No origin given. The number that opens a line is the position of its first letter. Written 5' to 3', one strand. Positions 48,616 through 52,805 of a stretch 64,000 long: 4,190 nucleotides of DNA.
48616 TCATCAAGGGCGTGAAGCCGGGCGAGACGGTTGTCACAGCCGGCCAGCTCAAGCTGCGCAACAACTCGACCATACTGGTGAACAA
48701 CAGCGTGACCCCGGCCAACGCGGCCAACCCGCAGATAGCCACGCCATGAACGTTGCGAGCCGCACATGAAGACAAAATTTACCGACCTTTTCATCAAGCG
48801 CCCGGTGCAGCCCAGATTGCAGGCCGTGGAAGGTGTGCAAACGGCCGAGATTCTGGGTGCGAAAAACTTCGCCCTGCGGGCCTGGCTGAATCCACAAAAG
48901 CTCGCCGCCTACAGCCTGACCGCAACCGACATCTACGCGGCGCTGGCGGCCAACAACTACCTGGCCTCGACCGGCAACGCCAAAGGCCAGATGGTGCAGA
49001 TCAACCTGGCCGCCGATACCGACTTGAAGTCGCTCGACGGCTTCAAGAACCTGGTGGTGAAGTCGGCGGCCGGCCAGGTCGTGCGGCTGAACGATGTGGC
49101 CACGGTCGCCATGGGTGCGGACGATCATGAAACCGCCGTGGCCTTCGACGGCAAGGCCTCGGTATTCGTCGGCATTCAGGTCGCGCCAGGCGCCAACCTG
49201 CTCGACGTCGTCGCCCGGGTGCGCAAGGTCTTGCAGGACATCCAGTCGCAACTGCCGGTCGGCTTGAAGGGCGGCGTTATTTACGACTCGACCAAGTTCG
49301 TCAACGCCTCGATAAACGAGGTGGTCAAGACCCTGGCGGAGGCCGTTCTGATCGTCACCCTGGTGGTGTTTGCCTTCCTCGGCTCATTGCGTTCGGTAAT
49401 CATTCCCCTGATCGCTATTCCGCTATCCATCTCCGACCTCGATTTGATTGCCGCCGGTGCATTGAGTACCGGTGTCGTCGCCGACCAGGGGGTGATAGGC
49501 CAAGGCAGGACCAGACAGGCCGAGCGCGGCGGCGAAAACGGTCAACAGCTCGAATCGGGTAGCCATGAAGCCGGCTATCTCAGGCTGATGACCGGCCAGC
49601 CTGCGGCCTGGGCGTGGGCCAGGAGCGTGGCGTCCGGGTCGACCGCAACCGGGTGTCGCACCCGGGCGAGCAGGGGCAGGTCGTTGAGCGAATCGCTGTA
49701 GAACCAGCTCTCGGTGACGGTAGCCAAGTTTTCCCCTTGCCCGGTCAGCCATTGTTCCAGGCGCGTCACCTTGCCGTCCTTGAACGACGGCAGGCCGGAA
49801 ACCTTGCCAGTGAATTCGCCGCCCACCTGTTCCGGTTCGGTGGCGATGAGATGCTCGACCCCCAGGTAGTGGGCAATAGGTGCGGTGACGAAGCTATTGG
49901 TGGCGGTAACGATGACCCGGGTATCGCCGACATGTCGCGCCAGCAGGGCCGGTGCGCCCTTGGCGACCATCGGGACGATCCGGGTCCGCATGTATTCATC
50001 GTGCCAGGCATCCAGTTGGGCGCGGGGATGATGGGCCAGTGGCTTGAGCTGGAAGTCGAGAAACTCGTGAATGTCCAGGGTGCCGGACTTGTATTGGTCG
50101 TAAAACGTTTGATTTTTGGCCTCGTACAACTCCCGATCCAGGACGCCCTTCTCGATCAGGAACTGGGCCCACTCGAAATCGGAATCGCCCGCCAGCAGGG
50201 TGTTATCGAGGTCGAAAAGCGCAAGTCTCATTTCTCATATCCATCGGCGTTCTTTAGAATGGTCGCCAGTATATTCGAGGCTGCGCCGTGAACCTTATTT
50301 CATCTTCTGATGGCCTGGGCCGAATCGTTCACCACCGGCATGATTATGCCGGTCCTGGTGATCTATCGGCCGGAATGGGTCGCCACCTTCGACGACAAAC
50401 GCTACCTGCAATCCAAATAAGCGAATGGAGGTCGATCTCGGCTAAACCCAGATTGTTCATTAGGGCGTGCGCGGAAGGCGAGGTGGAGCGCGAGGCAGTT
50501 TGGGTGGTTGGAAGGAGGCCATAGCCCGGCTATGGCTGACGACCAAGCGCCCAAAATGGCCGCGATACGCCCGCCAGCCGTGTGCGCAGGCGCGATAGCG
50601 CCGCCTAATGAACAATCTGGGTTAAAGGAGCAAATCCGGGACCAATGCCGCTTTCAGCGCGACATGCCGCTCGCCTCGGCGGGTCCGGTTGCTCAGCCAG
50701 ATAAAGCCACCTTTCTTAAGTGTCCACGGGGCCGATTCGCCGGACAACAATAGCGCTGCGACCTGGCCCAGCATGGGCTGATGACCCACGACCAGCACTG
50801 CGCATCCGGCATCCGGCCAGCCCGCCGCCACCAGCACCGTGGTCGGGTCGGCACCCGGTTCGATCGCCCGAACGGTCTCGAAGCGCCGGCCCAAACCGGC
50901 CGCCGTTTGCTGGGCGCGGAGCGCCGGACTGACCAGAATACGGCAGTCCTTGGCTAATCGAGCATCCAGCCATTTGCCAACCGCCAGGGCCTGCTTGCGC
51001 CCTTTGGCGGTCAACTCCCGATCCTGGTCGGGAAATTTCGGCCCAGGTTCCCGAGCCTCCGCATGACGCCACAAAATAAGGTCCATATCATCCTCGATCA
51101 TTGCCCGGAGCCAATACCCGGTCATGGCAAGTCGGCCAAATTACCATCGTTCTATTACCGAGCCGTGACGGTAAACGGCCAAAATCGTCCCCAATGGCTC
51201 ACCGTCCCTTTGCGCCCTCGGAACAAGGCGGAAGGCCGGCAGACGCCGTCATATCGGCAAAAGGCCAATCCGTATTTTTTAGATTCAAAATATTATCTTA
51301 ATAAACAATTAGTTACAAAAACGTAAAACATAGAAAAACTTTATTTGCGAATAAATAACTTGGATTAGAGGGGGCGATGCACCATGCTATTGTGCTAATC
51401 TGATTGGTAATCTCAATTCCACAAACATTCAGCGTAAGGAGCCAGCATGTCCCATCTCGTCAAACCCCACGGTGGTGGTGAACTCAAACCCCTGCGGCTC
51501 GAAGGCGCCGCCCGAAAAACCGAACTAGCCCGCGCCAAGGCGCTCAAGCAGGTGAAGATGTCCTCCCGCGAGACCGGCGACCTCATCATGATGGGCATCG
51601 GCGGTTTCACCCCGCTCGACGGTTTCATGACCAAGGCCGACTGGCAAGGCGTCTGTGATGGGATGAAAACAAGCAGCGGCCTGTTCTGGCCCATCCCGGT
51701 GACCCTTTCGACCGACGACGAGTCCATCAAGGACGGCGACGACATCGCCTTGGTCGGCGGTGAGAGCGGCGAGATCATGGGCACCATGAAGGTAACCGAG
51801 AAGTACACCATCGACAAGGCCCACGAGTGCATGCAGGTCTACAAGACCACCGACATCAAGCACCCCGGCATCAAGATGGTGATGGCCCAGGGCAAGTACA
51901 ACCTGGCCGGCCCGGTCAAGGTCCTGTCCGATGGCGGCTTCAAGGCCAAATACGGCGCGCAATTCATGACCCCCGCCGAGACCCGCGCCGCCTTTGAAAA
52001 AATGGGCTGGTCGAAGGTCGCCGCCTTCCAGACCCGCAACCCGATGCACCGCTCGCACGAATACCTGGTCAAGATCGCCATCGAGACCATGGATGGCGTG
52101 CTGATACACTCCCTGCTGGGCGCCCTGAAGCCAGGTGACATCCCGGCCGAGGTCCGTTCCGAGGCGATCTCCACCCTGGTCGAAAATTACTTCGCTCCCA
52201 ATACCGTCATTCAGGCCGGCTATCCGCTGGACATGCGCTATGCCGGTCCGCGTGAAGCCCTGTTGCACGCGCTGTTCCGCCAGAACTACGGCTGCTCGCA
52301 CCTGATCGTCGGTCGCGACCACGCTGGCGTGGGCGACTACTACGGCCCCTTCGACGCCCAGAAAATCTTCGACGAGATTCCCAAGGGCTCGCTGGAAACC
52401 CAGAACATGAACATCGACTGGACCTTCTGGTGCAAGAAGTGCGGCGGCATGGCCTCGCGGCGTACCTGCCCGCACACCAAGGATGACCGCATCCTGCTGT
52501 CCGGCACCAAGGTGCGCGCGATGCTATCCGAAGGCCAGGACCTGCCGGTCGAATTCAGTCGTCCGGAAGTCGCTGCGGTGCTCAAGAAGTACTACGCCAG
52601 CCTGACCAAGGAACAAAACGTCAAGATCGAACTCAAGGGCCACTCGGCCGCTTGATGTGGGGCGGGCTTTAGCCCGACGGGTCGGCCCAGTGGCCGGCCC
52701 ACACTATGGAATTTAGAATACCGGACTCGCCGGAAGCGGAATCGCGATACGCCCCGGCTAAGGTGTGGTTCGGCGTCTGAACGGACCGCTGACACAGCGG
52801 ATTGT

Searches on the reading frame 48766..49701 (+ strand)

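Call 65: search_protein_families(library=ncbifam, proteins=[window:48766-49701:+], max_evalue=1e-10)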
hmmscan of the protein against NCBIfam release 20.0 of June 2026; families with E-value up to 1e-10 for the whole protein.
window:48766-49701:+ (311 aa): 11 families
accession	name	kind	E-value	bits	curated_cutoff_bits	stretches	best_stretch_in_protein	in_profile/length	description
NF007133.0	PRK09579.1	equivalog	1.8e-70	237.7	1763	1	5-222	153-369/1017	multidrug efflux RND transporter permease subunit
NF033617.1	RND_permease_2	subfamily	3.3e-64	217.3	1250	1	5-223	151-369/1009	multidrug efflux RND transporter permease subunit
NF000282.2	RND_permease_1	subfamily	2.2e-56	191.4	1250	1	9-222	156-375/1029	multidrug efflux RND transporter permease subunit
TIGR00915.1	2A0602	subfamily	1.4e-51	175.5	940.35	1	8-222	156-376/1050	efflux RND transporter permease subunit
NF007842.1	PRK10555.1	equivalog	2.9e-39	134.7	1854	1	11-221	159-375/1036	multidrug efflux RND transporter permease AcrD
NF011706.2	PRK15127.1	equivalog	2.9e-38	131.4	2150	1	21-222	169-376/1049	multidrug efflux RND transporter permease subunit AcrB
NF000037.1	RND_perm_OqxB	exception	3.2e-36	124.6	2200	1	14-223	164-380/1050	multidrug efflux RND transporter permease subunit OqxB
NF007131.0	PRK09577.1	equivalog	1.4e-35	122.3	1768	1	17-223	164-376/1045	multidrug efflux RND transporter permease subunit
TIGR00914.1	2A0601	subfamily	3.2e-33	114.6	701.45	1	14-222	171-379/1051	CusA/CzcA family heavy metal efflux RND transporter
NF007798.0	PRK10503.1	equivalog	4.6e-32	110.6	1584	1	7-222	165-379/1040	MdtB/MuxB family multidrug efflux RND transporter permease subunit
NF007905.0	PRK10614.1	equivalog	8.2e-32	109.8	1774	1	14-222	162-370/1025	multidrug efflux RND transporter permease subunit MdtC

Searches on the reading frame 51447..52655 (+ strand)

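Call 41: search_protein_families(library=pfam, proteins=[window:51447-52655:+], max_evalue=0.00001)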
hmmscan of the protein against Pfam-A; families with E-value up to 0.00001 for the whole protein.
window:51447-52655:+ (402 aa): 2 families
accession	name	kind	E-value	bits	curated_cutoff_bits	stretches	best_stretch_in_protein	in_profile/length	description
PF01747.23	ATP-sulfurylase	-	1.9e-90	302.4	24.3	1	174-381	5-211/212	ATP-sulfurylase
PF14306.12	PUA_2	-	8.4e-50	168.9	27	1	6-161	2-158/159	PUA-like domain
